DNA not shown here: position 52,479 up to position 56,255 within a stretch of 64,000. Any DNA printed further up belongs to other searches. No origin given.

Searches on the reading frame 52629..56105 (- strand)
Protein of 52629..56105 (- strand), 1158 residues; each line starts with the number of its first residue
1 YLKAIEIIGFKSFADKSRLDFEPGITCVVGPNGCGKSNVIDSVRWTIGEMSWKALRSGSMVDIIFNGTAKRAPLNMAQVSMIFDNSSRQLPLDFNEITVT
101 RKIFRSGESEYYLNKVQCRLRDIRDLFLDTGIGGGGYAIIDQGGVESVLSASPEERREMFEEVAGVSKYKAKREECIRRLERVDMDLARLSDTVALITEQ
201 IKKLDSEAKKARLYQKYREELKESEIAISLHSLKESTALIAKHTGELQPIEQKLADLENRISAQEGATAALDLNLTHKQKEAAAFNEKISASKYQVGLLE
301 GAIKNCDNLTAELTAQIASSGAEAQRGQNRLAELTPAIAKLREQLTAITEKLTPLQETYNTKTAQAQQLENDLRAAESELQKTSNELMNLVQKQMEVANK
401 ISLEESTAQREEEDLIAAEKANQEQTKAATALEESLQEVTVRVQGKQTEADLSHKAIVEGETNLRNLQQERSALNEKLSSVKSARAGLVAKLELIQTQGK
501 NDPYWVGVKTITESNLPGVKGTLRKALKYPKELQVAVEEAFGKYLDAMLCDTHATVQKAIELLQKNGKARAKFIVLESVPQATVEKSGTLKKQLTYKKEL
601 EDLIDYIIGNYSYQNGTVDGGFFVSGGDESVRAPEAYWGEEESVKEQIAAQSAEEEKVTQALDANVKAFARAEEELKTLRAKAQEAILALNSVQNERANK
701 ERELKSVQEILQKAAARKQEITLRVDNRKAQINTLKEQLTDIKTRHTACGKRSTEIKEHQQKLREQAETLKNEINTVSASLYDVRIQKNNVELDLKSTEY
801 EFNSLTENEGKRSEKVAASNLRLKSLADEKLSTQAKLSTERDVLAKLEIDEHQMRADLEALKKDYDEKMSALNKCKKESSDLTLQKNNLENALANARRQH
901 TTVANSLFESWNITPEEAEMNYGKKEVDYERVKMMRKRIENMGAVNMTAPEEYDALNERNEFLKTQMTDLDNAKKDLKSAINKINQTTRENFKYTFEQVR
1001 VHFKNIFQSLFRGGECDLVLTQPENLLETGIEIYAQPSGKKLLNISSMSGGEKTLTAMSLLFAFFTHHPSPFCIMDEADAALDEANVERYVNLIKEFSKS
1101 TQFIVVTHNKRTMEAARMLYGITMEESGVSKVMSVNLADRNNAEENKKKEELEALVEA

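Call 23: search_protein_families(library=pfam, proteins=[window:52629-56105:-], max_evalue=0.001)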
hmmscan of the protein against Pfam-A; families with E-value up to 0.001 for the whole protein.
window:52629-56105:- (1158 aa): 5 families
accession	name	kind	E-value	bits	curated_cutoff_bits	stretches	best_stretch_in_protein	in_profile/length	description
PF02463.25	SMC_N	-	1.7e-60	204.7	40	2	1-323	1-136/220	RecF/RecN/SMC N terminal domain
PF13476.12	AAA_23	-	1.6e-16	62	27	1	5-261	2-200/201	AAA domain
PF06470.18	SMC_hinge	-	1.4e-13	51.7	22.5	1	517-611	2-103/116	SMC proteins Flexible Hinge Domain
PF13304.12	AAA_21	-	1.7e-10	41.9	27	1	25-90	1-72/304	AAA domain, putative AbiEii toxin, Type IV TA system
PF13175.12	AAA_15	-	2e-06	28.1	32.1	1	2-393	3-274/374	AAA ATPase domain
